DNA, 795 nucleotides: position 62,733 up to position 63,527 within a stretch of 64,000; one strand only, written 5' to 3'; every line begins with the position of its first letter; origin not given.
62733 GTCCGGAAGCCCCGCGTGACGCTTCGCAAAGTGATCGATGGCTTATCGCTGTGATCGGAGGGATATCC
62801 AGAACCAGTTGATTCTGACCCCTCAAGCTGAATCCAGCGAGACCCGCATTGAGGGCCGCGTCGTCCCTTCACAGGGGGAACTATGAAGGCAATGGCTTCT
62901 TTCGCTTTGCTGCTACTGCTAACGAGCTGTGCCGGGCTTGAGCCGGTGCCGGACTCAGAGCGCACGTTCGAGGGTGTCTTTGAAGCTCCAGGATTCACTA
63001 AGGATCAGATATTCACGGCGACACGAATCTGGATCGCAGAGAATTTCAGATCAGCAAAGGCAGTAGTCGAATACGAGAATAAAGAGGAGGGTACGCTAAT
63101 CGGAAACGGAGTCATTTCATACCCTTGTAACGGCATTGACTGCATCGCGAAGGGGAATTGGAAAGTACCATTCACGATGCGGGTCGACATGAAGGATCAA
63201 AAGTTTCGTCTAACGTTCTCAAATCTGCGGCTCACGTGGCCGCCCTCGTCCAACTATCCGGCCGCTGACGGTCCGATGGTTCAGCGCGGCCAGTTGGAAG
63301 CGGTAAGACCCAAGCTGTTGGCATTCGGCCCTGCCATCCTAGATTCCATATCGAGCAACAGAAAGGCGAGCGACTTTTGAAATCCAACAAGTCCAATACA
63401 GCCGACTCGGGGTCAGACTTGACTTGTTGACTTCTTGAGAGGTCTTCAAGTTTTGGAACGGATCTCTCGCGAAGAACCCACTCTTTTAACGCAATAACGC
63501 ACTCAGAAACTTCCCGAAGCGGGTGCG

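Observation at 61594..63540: AT-richer ~1.9-kb islet: HNH-motif nuclease-like gene whose N-terminus is interrupted by an in-frame stop, plus a lipoprotein gene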

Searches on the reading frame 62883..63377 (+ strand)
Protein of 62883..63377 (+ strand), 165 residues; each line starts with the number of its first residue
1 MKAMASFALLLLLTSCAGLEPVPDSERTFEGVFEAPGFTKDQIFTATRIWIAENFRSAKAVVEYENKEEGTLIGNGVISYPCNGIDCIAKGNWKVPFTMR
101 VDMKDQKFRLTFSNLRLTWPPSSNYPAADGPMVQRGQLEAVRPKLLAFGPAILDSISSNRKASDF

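Call 5: search_protein_families(library=pfam, proteins=[window:62883-63377:+], max_evalue=1)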
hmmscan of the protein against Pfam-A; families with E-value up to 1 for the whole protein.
window:62883-63377:+ (165 aa): 1 family
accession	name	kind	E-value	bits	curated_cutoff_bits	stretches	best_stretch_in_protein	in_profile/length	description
PF14730.11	DUF4468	-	2.8e-19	69.8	22.6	1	29-116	1-89/92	Domain of unknown function (DUF4468) with TBP-like fold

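Call 7: search_protein_families(library=padloc, proteins=[window:62883-63377:+], max_evalue=1)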
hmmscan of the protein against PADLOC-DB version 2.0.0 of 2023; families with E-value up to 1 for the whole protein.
window:62883-63377:+ (165 aa): 1 family
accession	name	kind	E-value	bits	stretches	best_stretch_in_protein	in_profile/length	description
PDLC00132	GajB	-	0.012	12.2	1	44-67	274-297/625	UrvD helicase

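Call 8: search_protein_families(library=ncbifam, proteins=[window:62883-63377:+], max_evalue=1)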
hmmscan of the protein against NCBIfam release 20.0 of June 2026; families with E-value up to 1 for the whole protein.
window:62883-63377:+ (165 aa): 1 family
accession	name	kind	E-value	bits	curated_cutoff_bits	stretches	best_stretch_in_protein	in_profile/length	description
NF041529.1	LvhB7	equivalog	0.097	12.4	70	1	1-17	1-17/45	T4SS-associated protein LvhB7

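Call 42: list_cluster_members(proteins=[P0001, window:62883-63377:+, window:60604-61452:+, P0002, P0003])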
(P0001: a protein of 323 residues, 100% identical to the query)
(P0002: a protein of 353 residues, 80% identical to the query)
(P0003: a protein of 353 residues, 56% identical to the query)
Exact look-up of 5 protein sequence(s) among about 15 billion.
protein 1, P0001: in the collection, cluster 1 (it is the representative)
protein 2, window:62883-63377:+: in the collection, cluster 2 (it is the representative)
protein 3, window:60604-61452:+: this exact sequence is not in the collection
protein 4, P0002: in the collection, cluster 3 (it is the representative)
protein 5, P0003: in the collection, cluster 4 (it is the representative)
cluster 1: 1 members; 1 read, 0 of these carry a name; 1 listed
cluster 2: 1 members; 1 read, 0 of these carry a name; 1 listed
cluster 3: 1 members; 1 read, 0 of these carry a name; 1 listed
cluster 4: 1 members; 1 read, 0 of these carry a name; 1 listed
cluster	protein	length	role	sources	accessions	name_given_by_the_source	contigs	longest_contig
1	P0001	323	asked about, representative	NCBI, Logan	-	-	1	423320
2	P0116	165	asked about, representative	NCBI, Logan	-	-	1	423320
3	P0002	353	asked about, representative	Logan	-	-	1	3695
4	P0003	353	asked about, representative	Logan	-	-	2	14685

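Call 71: find_homologous_proteins(query=window:62883-63377:+, max_evalue=0.00001)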
Query window:62883-63377:+ (165 aa): 169 proteins with E <= 0.00001 among 199 candidates; the best 120 are listed.
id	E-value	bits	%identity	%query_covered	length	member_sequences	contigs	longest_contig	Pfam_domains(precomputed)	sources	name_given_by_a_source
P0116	5.0e-106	370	100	100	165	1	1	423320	PF14730.12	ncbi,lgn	-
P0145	1.6e-95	335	90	100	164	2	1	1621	PF14730.12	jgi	jgi:hypothetical protein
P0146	8.0e-70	252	67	98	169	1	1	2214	PF14730.12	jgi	jgi:hypothetical protein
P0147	1.9e-67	244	65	93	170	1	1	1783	PF14730.12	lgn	-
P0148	8.3e-67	242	62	100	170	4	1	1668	PF14730.12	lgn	-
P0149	1.2e-65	238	60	96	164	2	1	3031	PF14730.12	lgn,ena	-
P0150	8.4e-65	235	61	100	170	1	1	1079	PF14730.12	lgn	-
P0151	6.0e-64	233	59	96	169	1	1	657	PF14730.12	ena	-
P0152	8.3e-64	232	63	96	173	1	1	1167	PF14730.12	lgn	-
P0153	8.6e-64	232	61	99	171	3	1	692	PF14730.12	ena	-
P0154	1.6e-63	231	61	100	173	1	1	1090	PF14730.12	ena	-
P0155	2.7e-63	231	56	100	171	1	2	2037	PF14730.12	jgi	jgi:hypothetical protein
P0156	3.6e-63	230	62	95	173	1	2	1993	PF14730.12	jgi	jgi:hypothetical protein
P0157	5.0e-63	230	60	95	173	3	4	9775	PF14730.12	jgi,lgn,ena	-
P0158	8.1e-63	229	62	92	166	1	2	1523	PF14730.12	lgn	-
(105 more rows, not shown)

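Call 73: find_encoding_contigs(protein=P0145, flank=3000, max_places=3)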
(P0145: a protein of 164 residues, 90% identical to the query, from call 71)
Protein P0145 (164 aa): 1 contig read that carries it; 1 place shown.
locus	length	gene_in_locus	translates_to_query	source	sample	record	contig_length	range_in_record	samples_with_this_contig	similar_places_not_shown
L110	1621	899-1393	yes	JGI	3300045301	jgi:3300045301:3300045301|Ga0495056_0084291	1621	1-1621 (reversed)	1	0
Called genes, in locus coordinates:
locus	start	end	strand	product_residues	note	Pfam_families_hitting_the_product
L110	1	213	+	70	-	?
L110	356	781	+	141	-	-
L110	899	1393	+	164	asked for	PF14730:DUF4468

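Call 91: search_protein_families(library=phrogs, proteins=[window:62883-63377:+], max_evalue=0.1)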
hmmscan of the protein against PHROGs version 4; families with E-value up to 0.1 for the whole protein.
window:62883-63377:+ (165 aa): 1 family
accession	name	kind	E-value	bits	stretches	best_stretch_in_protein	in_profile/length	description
phrog_4002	-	unknown function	1.4e-37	130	1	4-142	4-151/171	-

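Call 92: search_dna_similar(query=window:62883-63377:+, collection=phages, mode=protein, max_evalue=0.001, max_rows=15)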
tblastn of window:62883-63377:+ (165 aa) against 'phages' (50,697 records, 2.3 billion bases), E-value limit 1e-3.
Records with a match: 38; places in all: 42; records where one place covers at least 80% of the query: 0.
Best place of each record, by identity: <60% 38.
By first word of the organism name: Acinetobacter 29; Flavobacterium 9.
By host as written in the record: Acinetobacter baumannii 12; Acinetobacter baumannii 703 5; - 3; Acinetobacter baumannii 1971 3; Acinetobacter baumannii 1326 2; Flavobacterium psychrophilum MH1 2; Flavobacterium psychrophilum T23 2; Flavobacterium psychrophilum A2 2; and 6 more.
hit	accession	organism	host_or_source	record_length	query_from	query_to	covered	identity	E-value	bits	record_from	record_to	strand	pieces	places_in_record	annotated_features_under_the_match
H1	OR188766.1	Acinetobacter phage BUCTT11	Acinetobacter baumannii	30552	16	126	67%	40.5%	3e-22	98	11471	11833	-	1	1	DUF4468 domain-containing protein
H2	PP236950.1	Acinetobacter phage vB_AbaS_Ftm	Acinetobacter baumannii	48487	16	126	67%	40.5%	3e-22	98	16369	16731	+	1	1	hypothetical protein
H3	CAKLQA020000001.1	Acinetobacter phage MD-2021a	not known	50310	16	126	67%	40.5%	3e-22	98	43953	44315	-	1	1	Uncharacterised protein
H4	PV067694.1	Acinetobacter phage Acba_23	Acinetobacter sp. 107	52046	16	126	67%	40.5%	3e-22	98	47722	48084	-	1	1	hypothetical protein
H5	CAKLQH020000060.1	Acinetobacter phage MD-2021a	not known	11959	19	118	61%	43.6%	6e-21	94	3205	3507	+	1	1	Uncharacterised protein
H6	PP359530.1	Acinetobacter phage vB_AbaSI_1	Acinetobacter baumannii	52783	19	118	61%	43.6%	6e-21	94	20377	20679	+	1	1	hypothetical protein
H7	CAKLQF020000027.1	Acinetobacter phage MD-2021a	not known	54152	19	118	61%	43.6%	6e-21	94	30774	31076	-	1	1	Uncharacterised protein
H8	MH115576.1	Acinetobacter phage AM106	Acinetobacter baumannii NIPH 329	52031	19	118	61%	43.6%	7e-21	94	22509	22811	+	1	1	putative outer membrane protein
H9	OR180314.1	Acinetobacter phage A3926.3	Acinetobacter baumannii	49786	16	120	64%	39.3%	8e-17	82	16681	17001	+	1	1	hypothetical protein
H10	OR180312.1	Acinetobacter phage A1626.2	Acinetobacter baumannii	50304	16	120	64%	39.3%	8e-17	82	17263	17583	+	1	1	hypothetical protein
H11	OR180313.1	Acinetobacter phage A2490.3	Acinetobacter baumannii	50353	16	120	64%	39.3%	8e-17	82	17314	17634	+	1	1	hypothetical protein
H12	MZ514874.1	Acinetobacter phage Ab105-2phideltaCI404ad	Acinetobacter baumannii Ab404_GEIH-2010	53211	16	120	64%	39.3%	8e-17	82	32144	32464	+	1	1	DUF4468 domain-containing protein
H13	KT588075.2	Acinetobacter phage Ab105-2phi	Acinetobacter baumannii Ab105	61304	16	120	64%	39.3%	8e-17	82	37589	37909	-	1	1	hypothetical protein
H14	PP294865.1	Acinetobacter phage vB_AbaS_Gln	Acinetobacter baumannii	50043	16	120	64%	39.3%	8e-17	82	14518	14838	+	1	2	DUF4468 domain-containing protein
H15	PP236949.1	Acinetobacter phage vB_AbaS_SA1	Acinetobacter baumannii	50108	16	120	64%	39.3%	8e-17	82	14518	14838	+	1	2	DUF4468 domain-containing protein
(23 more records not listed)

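Call 93: search_dna_similar(query=window:62883-63377:+, collection=plasmids, mode=protein, max_evalue=0.001, max_rows=10)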
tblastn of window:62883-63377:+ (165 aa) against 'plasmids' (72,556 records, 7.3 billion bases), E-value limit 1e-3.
Records with a match: 8; places in all: 8; records where one place covers at least 80% of the query: 2.
Best place of each record, by identity: <60% 8.
By first word of the organism name: Acinetobacter 5; Klebsiella 2; Vibrio 1.
By predicted mobility (MOB-suite, as given by PLSDB): non-mobilizable 6; conjugative 1; mobilizable 1.
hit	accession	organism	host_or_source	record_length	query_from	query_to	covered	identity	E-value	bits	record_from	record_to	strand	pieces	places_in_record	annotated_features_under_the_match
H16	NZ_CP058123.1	Klebsiella michiganensis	culture,Freshwater sample from upstream ...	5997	1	140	85%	32.9%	4e-22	99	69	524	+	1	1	DUF4468 domain-containing protein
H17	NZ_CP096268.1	Klebsiella quasipneumoniae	Homo sapiens,sputum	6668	1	140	85%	32.9%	2e-20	94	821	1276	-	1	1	DUF4468 domain-containing protein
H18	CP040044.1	Acinetobacter baumannii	Homo sapiens,blood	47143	16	126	67%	41.0%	4e-15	105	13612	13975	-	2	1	none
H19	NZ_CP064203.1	Acinetobacter baumannii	Homo sapiens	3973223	19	118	61%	43.6%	2e-20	94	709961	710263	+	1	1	none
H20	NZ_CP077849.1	Acinetobacter baumannii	Homo sapiens,Rectal swab_P28_BU14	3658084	32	118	53%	45.5%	4e-17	84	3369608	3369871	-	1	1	none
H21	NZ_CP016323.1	Vibrio vulnificus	Mya arenaria oonogai Makiyama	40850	16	110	58%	34.6%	8e-9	61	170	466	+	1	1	none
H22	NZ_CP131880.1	Acinetobacter nosocomialis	Homo sapiens,culture,respiratory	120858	40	114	45%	38.0%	1e-9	63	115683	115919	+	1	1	DUF4468 domain-containing protein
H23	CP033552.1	Acinetobacter nosocomialis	Homo sapiens,Bacterial culture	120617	43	114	44%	39.5%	7e-9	61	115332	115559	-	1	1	none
